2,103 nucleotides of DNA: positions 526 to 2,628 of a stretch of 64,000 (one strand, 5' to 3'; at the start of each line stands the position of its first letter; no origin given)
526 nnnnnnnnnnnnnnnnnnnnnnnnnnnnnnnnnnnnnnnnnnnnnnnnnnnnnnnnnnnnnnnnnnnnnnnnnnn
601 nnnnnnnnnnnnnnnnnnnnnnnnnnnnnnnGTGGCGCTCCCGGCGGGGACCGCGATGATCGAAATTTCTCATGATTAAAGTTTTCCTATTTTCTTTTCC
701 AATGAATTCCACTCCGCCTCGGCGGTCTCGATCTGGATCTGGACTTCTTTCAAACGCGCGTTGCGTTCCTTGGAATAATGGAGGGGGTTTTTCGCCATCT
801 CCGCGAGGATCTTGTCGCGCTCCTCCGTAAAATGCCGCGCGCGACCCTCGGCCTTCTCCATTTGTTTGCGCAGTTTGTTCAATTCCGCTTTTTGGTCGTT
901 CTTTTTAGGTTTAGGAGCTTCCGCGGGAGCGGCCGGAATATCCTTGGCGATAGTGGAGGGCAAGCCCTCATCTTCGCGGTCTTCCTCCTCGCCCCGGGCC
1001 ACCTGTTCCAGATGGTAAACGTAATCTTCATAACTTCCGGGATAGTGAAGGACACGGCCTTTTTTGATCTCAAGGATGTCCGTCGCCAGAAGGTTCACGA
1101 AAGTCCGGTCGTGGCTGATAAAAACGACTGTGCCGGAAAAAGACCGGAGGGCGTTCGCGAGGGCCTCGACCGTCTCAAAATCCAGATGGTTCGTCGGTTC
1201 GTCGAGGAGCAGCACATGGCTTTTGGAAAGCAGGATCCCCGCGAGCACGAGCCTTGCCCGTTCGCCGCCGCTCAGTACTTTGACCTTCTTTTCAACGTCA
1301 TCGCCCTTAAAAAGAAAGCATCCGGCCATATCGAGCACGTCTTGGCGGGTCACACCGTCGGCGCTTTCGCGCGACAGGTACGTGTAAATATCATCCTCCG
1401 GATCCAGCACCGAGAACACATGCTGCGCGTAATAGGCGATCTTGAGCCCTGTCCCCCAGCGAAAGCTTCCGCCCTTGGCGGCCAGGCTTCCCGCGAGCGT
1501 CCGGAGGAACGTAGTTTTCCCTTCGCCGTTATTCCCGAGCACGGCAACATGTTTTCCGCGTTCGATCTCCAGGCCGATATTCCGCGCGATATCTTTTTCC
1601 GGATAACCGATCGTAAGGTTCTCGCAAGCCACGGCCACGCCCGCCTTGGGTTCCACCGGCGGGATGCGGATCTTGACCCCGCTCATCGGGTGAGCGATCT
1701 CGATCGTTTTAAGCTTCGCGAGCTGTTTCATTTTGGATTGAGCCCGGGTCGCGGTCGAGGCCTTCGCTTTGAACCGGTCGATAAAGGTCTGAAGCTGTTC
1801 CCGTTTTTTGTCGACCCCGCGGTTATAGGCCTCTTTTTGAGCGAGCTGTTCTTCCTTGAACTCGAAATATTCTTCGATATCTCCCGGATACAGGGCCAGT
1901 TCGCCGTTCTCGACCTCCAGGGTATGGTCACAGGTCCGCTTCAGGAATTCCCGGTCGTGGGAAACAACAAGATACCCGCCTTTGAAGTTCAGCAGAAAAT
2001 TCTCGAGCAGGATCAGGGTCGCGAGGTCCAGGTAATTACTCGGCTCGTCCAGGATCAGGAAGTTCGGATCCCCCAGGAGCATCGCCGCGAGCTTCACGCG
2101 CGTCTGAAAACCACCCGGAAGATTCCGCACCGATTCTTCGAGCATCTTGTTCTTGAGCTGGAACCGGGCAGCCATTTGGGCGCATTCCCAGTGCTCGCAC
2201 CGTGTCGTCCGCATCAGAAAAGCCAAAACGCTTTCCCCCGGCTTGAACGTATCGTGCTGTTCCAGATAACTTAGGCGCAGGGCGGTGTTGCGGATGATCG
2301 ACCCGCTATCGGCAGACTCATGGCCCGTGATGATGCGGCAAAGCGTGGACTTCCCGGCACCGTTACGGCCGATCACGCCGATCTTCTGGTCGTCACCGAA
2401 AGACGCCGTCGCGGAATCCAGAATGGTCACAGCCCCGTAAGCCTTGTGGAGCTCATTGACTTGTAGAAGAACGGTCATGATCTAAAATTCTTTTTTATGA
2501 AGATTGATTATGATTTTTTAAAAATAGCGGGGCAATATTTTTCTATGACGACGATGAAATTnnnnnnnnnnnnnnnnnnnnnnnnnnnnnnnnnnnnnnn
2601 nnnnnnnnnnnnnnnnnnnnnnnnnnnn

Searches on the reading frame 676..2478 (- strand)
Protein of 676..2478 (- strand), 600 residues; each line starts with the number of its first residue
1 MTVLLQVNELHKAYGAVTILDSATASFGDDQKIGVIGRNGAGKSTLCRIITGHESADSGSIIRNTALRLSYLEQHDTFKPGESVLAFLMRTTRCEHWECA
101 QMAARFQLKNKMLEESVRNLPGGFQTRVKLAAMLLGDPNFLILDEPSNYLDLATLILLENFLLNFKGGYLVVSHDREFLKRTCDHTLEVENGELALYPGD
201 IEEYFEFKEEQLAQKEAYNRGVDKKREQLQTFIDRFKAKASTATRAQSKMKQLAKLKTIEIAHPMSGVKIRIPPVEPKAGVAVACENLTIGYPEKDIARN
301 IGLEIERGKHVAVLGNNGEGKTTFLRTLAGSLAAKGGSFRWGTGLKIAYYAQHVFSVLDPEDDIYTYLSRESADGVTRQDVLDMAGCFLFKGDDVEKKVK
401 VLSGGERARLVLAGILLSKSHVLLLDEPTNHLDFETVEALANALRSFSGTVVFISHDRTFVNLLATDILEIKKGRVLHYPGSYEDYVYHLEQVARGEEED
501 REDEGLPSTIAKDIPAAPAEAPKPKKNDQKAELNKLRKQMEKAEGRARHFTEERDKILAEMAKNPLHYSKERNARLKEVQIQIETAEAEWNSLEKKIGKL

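Call 13: search_protein_families(library=ncbifam, proteins=[window:676-2478:-], max_evalue=1e-10)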
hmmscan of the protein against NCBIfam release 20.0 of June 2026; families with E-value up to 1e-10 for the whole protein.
window:676-2478:- (600 aa): 172 families (the best 25 are shown)
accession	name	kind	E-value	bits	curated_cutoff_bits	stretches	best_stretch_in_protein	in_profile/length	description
NF008775.0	PRK11819.1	equivalog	4.1e-116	388.8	599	2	108-492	152-537/556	energy-dependent translational throttle protein EttA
NF000355.4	ribo_prot_ABC_F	equivalog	5.1e-115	385.2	380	3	5-254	3-251/499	ribosomal protection-like ABC-F family protein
TIGR03719.1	ABC_ABC_ChvD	subfamily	6.6e-114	381.5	806.75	2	108-491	150-534/552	energy-dependent translational throttle protein EttA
NF011646.0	PRK15064.1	equivalog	1.8e-107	360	762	1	111-488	147-525/530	ABC-F family ATPase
NF007921.0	PRK10636.1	equivalog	5.1e-101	338.9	917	1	107-589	137-613/638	ABC transporter ATP-binding protein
NF050005.1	ABC_ATPase_Uup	equivalog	5.5e-100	335.4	900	2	114-595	151-634/636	ATP-binding cassette ATPase Uup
NF008358.0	PRK11147.1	equivalog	4.6e-92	309.3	936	1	114-595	151-630/635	ABC transporter ATP-binding protein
NF000168.2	ABCF_Msr_all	exception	4.6e-90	302.5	680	3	240-463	253-470/487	Msr family ABC-F type ribosomal protection protein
NF000170.2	ABCF_Vga_all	exception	7.2e-86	288.7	725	2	250-500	238-482/521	Vga family ABC-F type ribosomal protection protein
NF000169.2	ABCF_Sal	exception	1.3e-83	281.5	725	3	102-353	113-386/542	Sal family ABC-F type ribosomal protection protein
NF043038.1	ABCF_CplR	exception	3.7e-78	263.6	780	2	259-504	262-502/544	ABC-F type ribosomal protection protein CplR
NF000514.1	ABCF_OptrA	exception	6.1e-71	239.6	1450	1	116-487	179-548/655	ABC-F type ribosomal protection protein OptrA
NF000167.2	ABCF_Lsa_all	exception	3.2e-66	224.3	750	2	6-235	5-232/492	Lsa family ABC-F type ribosomal protection protein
NF000171.1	ABCF_producer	exception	9.8e-64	215.7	800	2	392-499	154-260/541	TlrC/CarA/OleB/SrmB family ABC-F type ribosomal protection protein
NF045691.1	ABCF_VgaF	exception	3.2e-55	187.6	975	2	305-474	293-455/459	ABC-F type ribosomal protection protein Vga(F)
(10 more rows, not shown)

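Call 53: find_encoding_contigs(protein=window:676-2478:-, flank=10000, max_places=2)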
Protein window:676-2478:- (600 aa): 2 contigs read that carry it; 1 place shown.
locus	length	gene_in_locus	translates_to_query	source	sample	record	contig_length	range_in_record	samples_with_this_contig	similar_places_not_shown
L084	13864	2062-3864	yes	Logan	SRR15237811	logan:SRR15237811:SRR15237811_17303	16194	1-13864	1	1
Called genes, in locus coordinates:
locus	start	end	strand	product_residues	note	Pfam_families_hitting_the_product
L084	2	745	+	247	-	?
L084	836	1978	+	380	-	PF00465:Fe-ADH, PF13685:Fe-ADH_2 (weak), PF25137:ADH_Fe_C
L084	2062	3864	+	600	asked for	PF02463:SMC_N (faint), PF25199:nSTAND_NTPase5 (faint), PF00005:ABC_tran, PF12848:ABC_tran_Xtn, PF00005:ABC_tran, PF13304:AAA_21 (weak)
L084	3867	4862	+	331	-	PF00006:ATP-synt_ab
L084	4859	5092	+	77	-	-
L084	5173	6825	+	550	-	PF00390:malic, PF03949:Malic_M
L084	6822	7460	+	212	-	PF13548:DUF4126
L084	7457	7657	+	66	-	PF02597:ThiS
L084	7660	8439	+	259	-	PF05690:ThiG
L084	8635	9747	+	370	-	PF04055:Radical_SAM, PF06968:BATS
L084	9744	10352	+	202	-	PF00899:ThiF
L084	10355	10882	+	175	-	PF01661:Macro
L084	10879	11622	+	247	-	-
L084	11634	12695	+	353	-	PF01795:Methyltransf_5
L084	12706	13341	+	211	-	PF00929:RNase_T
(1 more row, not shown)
